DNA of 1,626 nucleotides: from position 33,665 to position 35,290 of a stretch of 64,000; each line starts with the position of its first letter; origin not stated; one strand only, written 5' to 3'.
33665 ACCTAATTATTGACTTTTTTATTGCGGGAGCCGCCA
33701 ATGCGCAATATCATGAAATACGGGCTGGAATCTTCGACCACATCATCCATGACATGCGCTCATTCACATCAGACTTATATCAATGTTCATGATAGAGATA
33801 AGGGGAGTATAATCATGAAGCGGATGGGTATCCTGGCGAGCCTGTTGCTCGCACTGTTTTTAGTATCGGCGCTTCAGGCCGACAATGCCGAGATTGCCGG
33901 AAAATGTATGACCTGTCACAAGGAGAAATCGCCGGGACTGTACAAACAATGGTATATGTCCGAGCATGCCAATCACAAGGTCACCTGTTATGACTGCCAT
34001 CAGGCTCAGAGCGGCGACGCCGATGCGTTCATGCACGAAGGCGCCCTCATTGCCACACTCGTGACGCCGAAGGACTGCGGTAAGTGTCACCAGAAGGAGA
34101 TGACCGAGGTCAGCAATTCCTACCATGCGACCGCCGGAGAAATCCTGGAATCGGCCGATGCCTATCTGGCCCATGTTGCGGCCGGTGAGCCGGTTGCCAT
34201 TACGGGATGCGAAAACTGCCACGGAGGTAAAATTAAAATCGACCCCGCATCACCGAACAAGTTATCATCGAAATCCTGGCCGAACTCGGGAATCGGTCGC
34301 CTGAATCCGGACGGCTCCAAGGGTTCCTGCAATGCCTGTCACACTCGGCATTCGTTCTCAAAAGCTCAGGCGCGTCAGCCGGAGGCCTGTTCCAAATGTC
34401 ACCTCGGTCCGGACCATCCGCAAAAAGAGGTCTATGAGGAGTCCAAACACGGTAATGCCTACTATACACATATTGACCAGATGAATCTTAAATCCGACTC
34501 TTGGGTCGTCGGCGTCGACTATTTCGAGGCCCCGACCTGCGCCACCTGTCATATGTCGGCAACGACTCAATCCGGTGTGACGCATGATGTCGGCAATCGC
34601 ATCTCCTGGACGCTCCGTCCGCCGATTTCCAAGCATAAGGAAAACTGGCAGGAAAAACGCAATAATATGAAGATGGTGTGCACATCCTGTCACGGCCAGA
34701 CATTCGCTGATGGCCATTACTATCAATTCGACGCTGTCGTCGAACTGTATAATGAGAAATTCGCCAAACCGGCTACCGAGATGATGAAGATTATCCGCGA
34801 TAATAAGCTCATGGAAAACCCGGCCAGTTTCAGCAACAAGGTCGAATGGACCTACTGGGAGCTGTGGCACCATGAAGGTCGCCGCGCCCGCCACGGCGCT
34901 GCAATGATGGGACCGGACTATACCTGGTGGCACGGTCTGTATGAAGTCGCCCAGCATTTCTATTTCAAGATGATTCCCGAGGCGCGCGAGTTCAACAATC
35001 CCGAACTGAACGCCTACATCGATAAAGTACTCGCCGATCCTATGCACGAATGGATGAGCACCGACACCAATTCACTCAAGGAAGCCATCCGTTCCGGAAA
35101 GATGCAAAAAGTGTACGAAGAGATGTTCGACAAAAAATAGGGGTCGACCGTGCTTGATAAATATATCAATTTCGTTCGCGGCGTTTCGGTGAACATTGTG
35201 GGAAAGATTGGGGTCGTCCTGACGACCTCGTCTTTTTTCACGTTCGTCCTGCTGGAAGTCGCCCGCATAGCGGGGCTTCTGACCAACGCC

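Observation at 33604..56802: Identical TTGAC-N4-GTCAA palindromes upstream of the octahaem-cytochrome operon and of hcp suggest a shared Crp/Fnr-type (HcpR-like) regulon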

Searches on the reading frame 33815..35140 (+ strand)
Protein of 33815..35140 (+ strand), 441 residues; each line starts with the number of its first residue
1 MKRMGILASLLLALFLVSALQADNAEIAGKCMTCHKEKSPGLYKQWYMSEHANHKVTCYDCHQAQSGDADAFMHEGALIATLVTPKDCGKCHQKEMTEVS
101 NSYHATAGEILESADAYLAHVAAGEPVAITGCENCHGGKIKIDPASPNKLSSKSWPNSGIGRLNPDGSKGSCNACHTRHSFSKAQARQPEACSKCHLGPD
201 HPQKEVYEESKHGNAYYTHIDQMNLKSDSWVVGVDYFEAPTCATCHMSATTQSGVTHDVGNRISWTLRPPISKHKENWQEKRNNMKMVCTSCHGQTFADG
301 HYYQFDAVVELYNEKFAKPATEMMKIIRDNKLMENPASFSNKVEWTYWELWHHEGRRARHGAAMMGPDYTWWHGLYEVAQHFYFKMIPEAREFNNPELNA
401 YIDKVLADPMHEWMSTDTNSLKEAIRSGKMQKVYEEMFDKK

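Call 9: search_protein_families(library=pfam, proteins=[window:33815-35140:+])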
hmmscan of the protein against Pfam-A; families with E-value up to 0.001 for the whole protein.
window:33815-35140:+ (441 aa): 5 families
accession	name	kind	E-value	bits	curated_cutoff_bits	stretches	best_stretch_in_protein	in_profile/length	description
PF13447.11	Multi-haem_cyto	-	1.1e-27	97.4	21.9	1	170-306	96-235/269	Seven times multi-haem cytochrome CxxCH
PF14522.11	Cytochrome_C7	-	8.3e-10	38.8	24.8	0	28-93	13-67/67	Cytochrome c7 and related cytochrome c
PF09699.15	Paired_CXXCH_1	-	8.9e-07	28.9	20.6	0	28-65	6-39/41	Doubled CXXCH motif (Paired_CXXCH_1)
PF13435.11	Cytochrome_C554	-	7.9e-06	27.2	20.8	1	191-255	1-64/84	Cytochrome c554 and c-prime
PF14537.11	Cytochrom_c3_2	-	1.4e-05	25.9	25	0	171-246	8-64/79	Cytochrome c3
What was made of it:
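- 33815..35140 (+): Octahaem HAO-family cytochrome c (441 aa, signal peptide, 8 CxxCH). PF13447 E 1e-27 (call 9).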

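Call 13: find_encoding_contigs(protein=window:33815-35140:+, flank=10000, max_places=6)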
Protein window:33815-35140:+ (441 aa): 2 contigs read that carry it; 2 places shown.
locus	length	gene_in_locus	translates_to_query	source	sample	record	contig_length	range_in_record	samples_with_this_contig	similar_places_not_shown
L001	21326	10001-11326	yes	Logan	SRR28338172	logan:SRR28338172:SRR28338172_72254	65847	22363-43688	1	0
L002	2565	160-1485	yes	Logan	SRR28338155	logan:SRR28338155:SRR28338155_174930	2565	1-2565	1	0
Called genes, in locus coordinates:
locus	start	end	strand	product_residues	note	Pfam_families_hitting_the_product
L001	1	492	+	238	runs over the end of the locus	-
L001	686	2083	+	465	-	PF01235:Na_Ala_symp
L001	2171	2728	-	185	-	-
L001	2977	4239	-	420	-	PF00753:Lactamase_B, PF00515:TPR_1 (weak), PF07719:TPR_2 (weak)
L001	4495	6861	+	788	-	PF02494:HYR, PF00404:Dockerin_1 (weak)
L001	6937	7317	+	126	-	PF13380:CoA_binding_2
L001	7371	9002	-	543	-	PF01145:Band_7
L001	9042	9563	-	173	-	-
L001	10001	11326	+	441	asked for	PF09699:Paired_CXXCH_1 (faint), PF14522:Cytochrome_C7 (faint), PF14537:Cytochrom_c3_2 (faint), PF13435:Cytochrome_C554 (faint), PF13447:Multi-haem_cyto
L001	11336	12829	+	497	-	PF03264:Cytochrom_NNT (weak), PF09699:Paired_CXXCH_1 (faint), PF14522:Cytochrome_C7 (faint)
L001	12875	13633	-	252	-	PF03734:YkuD (weak)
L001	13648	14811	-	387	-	PF12704:MacB_PCD, PF02687:FtsX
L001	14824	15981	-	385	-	PF12704:MacB_PCD, PF02687:FtsX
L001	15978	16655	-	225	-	PF00005:ABC_tran, PF13304:AAA_21 (faint)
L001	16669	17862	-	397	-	PF25917:BSH_RND (weak), PF25973:BSH_CzcB (weak), PF25984:BSH_YknX (weak), PF25954:Beta-barrel_RND_2, PF25967:RND-MFP_C (weak), PF25975:CzcB_C, PF25989:YknX_C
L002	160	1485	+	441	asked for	PF09699:Paired_CXXCH_1 (faint), PF14522:Cytochrome_C7 (faint), PF14537:Cytochrom_c3_2 (faint), PF13435:Cytochrome_C554 (faint), PF13447:Multi-haem_cyto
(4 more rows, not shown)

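Call 14: find_homologous_proteins(query=window:33815-35140:+)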
Query window:33815-35140:+ (441 aa): 8000 proteins with E <= 0.001 among 8000 candidates; the best 120 are listed.
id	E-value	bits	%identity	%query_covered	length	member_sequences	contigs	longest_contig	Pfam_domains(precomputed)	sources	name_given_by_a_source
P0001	3.7e-278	941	86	100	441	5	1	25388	PF09699.16,PF14537.12,PF13435.12,PF13447.12,PF14522.12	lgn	-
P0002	1.0e-257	874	83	95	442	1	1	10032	PF09699.16,PF14537.12,PF13435.12,PF13447.12,PF14522.12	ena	-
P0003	3.0e-252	856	78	100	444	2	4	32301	PF13447.12,PF14522.12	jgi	-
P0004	3.8e-250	849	77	100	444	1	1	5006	PF09699.16,PF14537.12,PF13435.12,PF13447.12,PF14522.12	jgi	jgi:hydroxylamine dehydrogenase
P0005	1.1e-249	847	78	99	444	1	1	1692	PF09699.16,PF13435.12,PF13447.12,PF14522.12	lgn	-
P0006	3.5e-249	845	77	100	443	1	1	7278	PF09699.16,PF14537.12,PF13435.12,PF13447.12,PF14522.12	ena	-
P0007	3.5e-249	845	77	99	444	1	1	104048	PF13435.12,PF13442.12,PF13447.12,PF14522.12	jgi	-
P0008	4.5e-249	845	77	100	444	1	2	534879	PF09699.16,PF13435.12,PF13447.12,PF14522.12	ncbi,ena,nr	ncbi:MAG: hypothetical protein KAR42_00375 [candidate division Zixibacteria bacterium]|nr:hypothetic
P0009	1.4e-248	843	78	99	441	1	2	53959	PF09699.16,PF14537.12,PF13435.12,PF13447.12,PF14522.12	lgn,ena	-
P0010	1.7e-248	843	76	100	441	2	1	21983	PF09699.16,PF14537.12,PF13435.12,PF13447.12,PF14522.12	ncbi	ncbi:MAG: multiheme c-type cytochrome [Candidatus Zixiibacteriota bacterium]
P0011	5.3e-248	842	77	99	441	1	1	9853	PF09699.16,PF14537.12,PF13435.12,PF13447.12,PF14522.12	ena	-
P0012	1.6e-247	840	76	100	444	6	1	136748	PF13447.12,PF14522.12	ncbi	ncbi:MAG: multiheme c-type cytochrome [bacterium]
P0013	4.1e-247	839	76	100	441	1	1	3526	PF14537.12,PF13435.12,PF13447.12,PF14522.12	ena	-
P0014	4.3e-246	835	77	100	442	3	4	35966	PF14537.12,PF13447.12,PF14522.12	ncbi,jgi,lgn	-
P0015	9.3e-246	834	77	98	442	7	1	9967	PF13435.12,PF13447.12,PF14522.12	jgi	-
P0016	1.3e-245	834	77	98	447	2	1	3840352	PF09699.16,PF13447.12,PF14522.12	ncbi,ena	-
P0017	2.4e-245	833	75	100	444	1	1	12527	PF09699.16,PF14537.12,PF13435.12,PF13447.12,PF14522.12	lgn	-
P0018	7.2e-245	831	76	100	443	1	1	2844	PF09699.16,PF14537.12,PF13447.12,PF14522.12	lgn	-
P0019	2.6e-244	829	77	99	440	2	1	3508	PF09699.16,PF14537.12,PF13447.12,PF14522.12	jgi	-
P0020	5.4e-244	828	78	95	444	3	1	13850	PF09699.16,PF14537.12,PF13435.12,PF13447.12,PF14522.12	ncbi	-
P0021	1.3e-243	827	75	99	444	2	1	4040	PF09699.16,PF13435.12,PF13447.12,PF14522.12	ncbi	-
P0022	1.7e-243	827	75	100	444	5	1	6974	PF14537.12,PF13435.12,PF13447.12,PF14522.12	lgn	-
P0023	2.8e-243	826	76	99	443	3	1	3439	PF14537.12,PF13447.12,PF14522.12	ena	-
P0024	3.0e-243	826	75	99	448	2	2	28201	PF09699.16,PF14537.12,PF13435.12,PF13447.12,PF14522.12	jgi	-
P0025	3.7e-243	826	74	100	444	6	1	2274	PF09699.16,PF14537.12,PF13447.12,PF14522.12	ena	-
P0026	7.4e-243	825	75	100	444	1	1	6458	PF09699.16,PF14537.12,PF13435.12,PF13447.12,PF14522.12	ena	-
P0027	1.0e-242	824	75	100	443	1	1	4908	PF09699.16,PF13435.12,PF13447.12,PF14522.12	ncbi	-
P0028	1.3e-242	824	76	100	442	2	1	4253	PF14537.12,PF13447.12,PF14522.12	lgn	-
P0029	1.6e-242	823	75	100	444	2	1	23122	PF13435.12,PF02335.21,PF13447.12,PF14522.12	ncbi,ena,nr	ncbi:MAG: hypothetical protein KAT58_01560 [candidate division Zixibacteria bacterium]|nr:hypothetic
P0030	1.2e-241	821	74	100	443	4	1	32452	PF09699.16,PF13447.12,PF14522.12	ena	-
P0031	1.8e-241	820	76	99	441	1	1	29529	PF14537.12,PF13447.12,PF14522.12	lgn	-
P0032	2.0e-241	820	75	98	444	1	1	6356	PF09699.16,PF13447.12,PF14522.12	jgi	-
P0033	2.4e-241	820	74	100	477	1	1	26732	PF09699.16,PF13447.12,PF14522.12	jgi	-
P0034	4.4e-241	819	77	95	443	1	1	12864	PF09699.16,PF13447.12,PF14522.12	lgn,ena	-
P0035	6.0e-241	818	75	100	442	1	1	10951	PF09699.16,PF14537.12,PF13435.12,PF13447.12,PF14522.12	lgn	-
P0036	6.3e-241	818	74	100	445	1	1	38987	PF09699.16,PF13447.12,PF14522.12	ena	-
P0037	6.5e-241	818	77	99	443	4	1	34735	PF09699.16,PF13447.12,PF14522.12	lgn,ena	-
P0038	8.4e-241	818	75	99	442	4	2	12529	PF09699.16,PF14537.12,PF13435.12,PF13447.12,PF14522.12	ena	-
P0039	5.2e-240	815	74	99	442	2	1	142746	PF09699.16,PF13435.12,PF13447.12,PF14522.12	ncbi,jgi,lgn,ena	-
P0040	5.5e-240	815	75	98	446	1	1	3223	PF09699.16,PF13435.12,PF13447.12,PF14522.12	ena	-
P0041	8.2e-240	815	75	100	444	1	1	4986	PF09699.16,PF14537.12,PF13447.12,PF14522.12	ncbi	-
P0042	9.8e-240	814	74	99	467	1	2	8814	PF09699.16,PF14537.12,PF13435.12,PF13447.12,PF14522.12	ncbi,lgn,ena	-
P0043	1.1e-239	814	73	100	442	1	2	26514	PF09699.16,PF14537.12,PF13447.12,PF14522.12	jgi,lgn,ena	-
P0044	1.2e-239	814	74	100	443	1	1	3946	PF09699.16,PF14537.12,PF13435.12,PF13447.12,PF14522.12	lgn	-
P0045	1.4e-239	814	73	98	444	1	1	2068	PF09699.16,PF14537.12,PF13435.12,PF13447.12,PF14522.12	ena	-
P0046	1.6e-239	814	75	99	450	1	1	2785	PF13447.12,PF14522.12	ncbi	-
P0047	6.1e-239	812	73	100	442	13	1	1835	PF09699.16,PF13435.12,PF13447.12,PF14522.12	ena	-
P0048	8.6e-239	811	73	99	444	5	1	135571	PF09699.16,PF14537.12,PF13447.12,PF14522.12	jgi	-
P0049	1.1e-238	811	73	100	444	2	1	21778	PF14537.12,PF13447.12,PF14522.12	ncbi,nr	ncbi:MAG: hypothetical protein GY855_09875 [candidate division Zixibacteria bacterium]|nr:hypothetic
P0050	1.1e-238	811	75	96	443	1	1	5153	PF09699.16,PF13447.12,PF14522.12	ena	-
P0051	1.3e-238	811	76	96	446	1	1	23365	PF09699.16,PF14537.12,PF13447.12,PF14522.12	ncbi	-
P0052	1.5e-238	810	74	99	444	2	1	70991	PF09699.16,PF14537.12,PF13435.12,PF13447.12,PF14522.12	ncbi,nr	ncbi:MAG: hypothetical protein GY839_11440 [candidate division Zixibacteria bacterium]|nr:hypothetic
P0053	1.7e-238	810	73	100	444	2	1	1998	PF14537.12,PF13435.12,PF13447.12,PF14522.12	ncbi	-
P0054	1.9e-238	810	74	100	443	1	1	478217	PF09699.16,PF13435.12,PF13447.12,PF14522.12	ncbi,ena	-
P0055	2.7e-238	810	75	95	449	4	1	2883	PF09699.16,PF14537.12,PF13435.12,PF02335.21,PF13447.12,PF14522.12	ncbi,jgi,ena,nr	ncbi:MAG: hypothetical protein DRQ47_11300 [Gammaproteobacteria bacterium]|nr:MAG: hypothetical prot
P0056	4.2e-238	809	75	99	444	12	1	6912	PF09699.16,PF14537.12,PF13435.12,PF13447.12,PF14522.12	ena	-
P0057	5.9e-238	808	73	99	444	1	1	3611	PF13447.12,PF14522.12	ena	-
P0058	6.8e-238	808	74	100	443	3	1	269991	PF09699.16,PF13435.12,PF13447.12,PF14522.12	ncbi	ncbi:MAG: multiheme c-type cytochrome [Calditrichaceae bacterium]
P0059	1.2e-237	807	74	100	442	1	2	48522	PF09699.16,PF14537.12,PF13447.12,PF14522.12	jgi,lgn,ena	-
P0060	1.5e-237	807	77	95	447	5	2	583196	PF09699.16,PF13447.12,PF14522.12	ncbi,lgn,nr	ncbi:hypothetical protein KQH82_09870 [bacterium]|nr:hypothetical protein [bacterium]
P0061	2.1e-237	807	75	98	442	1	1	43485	PF09699.16,PF14537.12,PF13435.12,PF13447.12,PF14522.12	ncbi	-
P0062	4.0e-237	806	74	99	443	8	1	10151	PF09699.16,PF14537.12,PF13435.12,PF13447.12,PF14522.12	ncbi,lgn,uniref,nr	ncbi:MAG TPA: hypothetical protein ENJ10_06205 [Caldithrix abyssi]|uniref:Hydroxylamine oxidoreducta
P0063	4.5e-237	805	74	99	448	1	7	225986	PF13447.12,PF14522.12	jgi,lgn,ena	-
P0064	8.9e-237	804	74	99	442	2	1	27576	PF09699.16,PF14537.12,PF13435.12,PF13447.12,PF14522.12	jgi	-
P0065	1.7e-236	804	74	99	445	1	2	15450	PF09699.16,PF13447.12,PF14522.12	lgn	-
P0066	3.0e-236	803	74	99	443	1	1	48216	PF09699.16,PF14537.12,PF13435.12,PF13447.12,PF14522.12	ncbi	ncbi:MAG: multiheme c-type cytochrome [Calditrichaceae bacterium]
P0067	4.3e-236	802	72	100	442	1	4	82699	PF09699.16,PF13447.12,PF14522.12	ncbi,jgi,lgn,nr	ncbi:MAG: hypothetical protein MUC56_07515 [Thermoanaerobaculales bacterium]|jgi:hypothetical protei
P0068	4.8e-236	802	73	99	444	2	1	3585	PF14537.12,PF13435.12,PF13442.12,PF13447.12,PF14522.12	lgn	-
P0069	5.6e-236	802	71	99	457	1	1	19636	PF13435.12,PF13447.12,PF14522.12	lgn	-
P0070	6.2e-236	802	72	100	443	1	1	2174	PF09699.16,PF14537.12,PF13435.12,PF13447.12,PF14522.12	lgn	-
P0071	8.0e-236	801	73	100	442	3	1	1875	PF13435.12,PF13447.12,PF14522.12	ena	-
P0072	1.1e-235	801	73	99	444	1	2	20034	PF09699.16,PF13435.12,PF02335.21,PF13447.12,PF14522.12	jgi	-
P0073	1.3e-235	801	74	99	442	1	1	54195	PF09699.16,PF14537.12,PF13447.12,PF14522.12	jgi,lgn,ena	-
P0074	1.4e-235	801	75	96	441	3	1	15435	PF14537.12,PF13435.12,PF13447.12,PF14522.12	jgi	jgi:hypothetical protein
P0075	1.7e-235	800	74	99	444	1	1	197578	PF09699.16,PF14537.12,PF13447.12,PF14522.12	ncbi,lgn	-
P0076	1.8e-235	800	76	94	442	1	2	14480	PF09699.16,PF14537.12,PF13435.12,PF13447.12,PF14522.12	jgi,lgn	jgi:hydroxylamine dehydrogenase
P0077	1.8e-235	800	76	94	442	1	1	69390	PF09699.16,PF13435.12,PF13447.12,PF14522.12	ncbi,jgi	jgi:hydroxylamine dehydrogenase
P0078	1.9e-235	800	75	99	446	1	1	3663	PF09699.16,PF14537.12,PF13447.12,PF14522.12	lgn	-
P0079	2.1e-235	800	76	94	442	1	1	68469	PF09699.16,PF13435.12,PF13447.12,PF14522.12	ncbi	-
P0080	2.3e-235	800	73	100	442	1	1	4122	PF09699.16,PF13435.12,PF13447.12,PF14522.12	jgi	-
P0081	2.3e-235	800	75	94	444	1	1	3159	PF09699.16,PF14537.12,PF13435.12,PF13447.12,PF14522.12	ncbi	-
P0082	2.7e-235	800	73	100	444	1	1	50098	PF09699.16,PF14537.12,PF13435.12,PF13447.12,PF14522.12,PF22113.2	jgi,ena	-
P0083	3.3e-235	799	73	100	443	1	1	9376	PF09699.16,PF14537.12,PF13435.12,PF13447.12,PF14522.12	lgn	-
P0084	5.5e-235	799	73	99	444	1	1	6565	PF14537.12,PF13435.12,PF13447.12,PF14522.12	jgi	jgi:hypothetical protein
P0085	8.8e-235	798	74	98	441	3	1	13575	PF09699.16,PF13435.12,PF13447.12,PF14522.12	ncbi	-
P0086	1.2e-234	797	73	99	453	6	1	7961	PF09699.16,PF14537.12,PF13447.12,PF14522.12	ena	-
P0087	1.5e-234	797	73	99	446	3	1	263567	PF09699.16,PF13435.12,PF13447.12,PF14522.12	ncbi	ncbi:MAG: multiheme c-type cytochrome [Candidatus Eisenbacteria bacterium]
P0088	1.9e-234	797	73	100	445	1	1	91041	PF13447.12,PF14522.12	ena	-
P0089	2.5e-234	796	72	98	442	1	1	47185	PF09699.16,PF14537.12,PF13447.12,PF14522.12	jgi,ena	-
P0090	2.5e-234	796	74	96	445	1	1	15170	PF09699.16,PF14537.12,PF13435.12,PF13447.12,PF14522.12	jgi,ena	-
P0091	2.7e-234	796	72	100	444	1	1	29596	PF09699.16,PF14537.12,PF13435.12,PF02335.21,PF13447.12,PF14522.12,PF22113.2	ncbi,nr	ncbi:MAG: hypothetical protein JXA92_04900 [candidate division Zixibacteria bacterium]|nr:hypothetic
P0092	3.6e-234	796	71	100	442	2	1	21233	PF13435.12,PF13447.12,PF14522.12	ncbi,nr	ncbi:MAG: hypothetical protein GF315_15120 [candidate division Zixibacteria bacterium]|nr:hypothetic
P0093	4.1e-234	796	74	99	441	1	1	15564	PF09699.16,PF13435.12,PF13447.12,PF14522.12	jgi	-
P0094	5.2e-234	795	73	99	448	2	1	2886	PF13447.12,PF14522.12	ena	-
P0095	8.2e-234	795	72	99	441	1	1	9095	PF09699.16,PF13447.12,PF14522.12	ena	-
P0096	1.0e-233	794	72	98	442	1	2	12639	PF09699.16,PF14537.12,PF13447.12,PF14522.12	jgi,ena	-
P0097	1.4e-233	794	73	100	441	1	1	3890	PF14537.12,PF13435.12,PF13447.12,PF14522.12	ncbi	-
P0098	2.9e-233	793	72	100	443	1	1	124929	PF14537.12,PF13435.12,PF02335.21,PF13447.12,PF14522.12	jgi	jgi:hypothetical protein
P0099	3.6e-233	793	72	100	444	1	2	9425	PF09699.16,PF14537.12,PF13435.12,PF13447.12,PF14522.12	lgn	-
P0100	7.0e-233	792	72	98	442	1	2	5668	PF09699.16,PF14537.12,PF13447.12,PF14522.12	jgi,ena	-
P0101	1.0e-232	791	75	94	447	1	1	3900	PF14537.12,PF13435.12,PF13447.12,PF14522.12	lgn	-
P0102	1.2e-232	791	74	97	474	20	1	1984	PF09699.16,PF14537.12,PF13435.12,PF13447.12,PF14522.12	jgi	-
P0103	1.3e-232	791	72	98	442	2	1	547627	PF09699.16,PF14537.12,PF13447.12,PF14522.12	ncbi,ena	-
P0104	1.4e-232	791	75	93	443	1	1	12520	PF13435.12,PF13447.12,PF14522.12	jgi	-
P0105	1.6e-232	791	73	100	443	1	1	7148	PF14537.12,PF13435.12,PF13447.12,PF14522.12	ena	-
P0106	1.6e-232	790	75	95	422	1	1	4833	PF14537.12,PF13435.12,PF02335.21,PF13447.12,PF14522.12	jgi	jgi:hypothetical protein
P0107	2.1e-232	790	72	99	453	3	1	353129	PF14537.12,PF13447.12,PF14522.12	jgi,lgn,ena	-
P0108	2.6e-232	790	71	100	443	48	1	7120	PF14537.12,PF13435.12,PF13447.12,PF14522.12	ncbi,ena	-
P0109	3.1e-232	790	74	96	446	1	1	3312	PF09699.16,PF14537.12,PF13447.12,PF14522.12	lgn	-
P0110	3.2e-232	789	72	100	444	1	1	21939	PF14537.12,PF13447.12,PF14522.12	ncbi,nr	ncbi:hypothetical protein GF420_00230 [candidate division GN15 bacterium]|nr:hypothetical protein [c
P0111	4.7e-232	789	71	100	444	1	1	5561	PF09699.16,PF14537.12,PF13435.12,PF13447.12,PF14522.12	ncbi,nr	ncbi:hydroxylamine oxidoreductase [candidate division GN15 bacterium]|nr:hydroxylamine oxidoreductas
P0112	5.6e-232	789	77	92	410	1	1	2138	PF09699.16,PF14537.12,PF13447.12,PF14522.12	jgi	jgi:hypothetical protein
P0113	8.1e-232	788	72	98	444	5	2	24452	PF09699.16,PF14537.12,PF13447.12,PF14522.12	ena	-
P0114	8.2e-232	788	72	99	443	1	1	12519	PF09699.16,PF14537.12,PF13435.12,PF13447.12,PF14522.12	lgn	-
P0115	8.3e-232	788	71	100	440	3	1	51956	PF09699.16,PF13447.12,PF14522.12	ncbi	-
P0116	9.1e-232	788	71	100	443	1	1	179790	PF13447.12,PF14522.12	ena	-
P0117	1.1e-231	788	71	99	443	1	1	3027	PF09699.16,PF14537.12,PF13435.12,PF02335.21,PF13447.12,PF14522.12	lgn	-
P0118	1.2e-231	788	72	99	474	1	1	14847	PF09699.16,PF14537.12,PF13447.12,PF14522.12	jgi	jgi:hydroxylamine dehydrogenase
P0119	1.3e-231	787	73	93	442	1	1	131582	PF13447.12,PF14522.12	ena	-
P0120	1.4e-231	787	71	100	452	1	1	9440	PF09699.16,PF13435.12,PF13447.12,PF14522.12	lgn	-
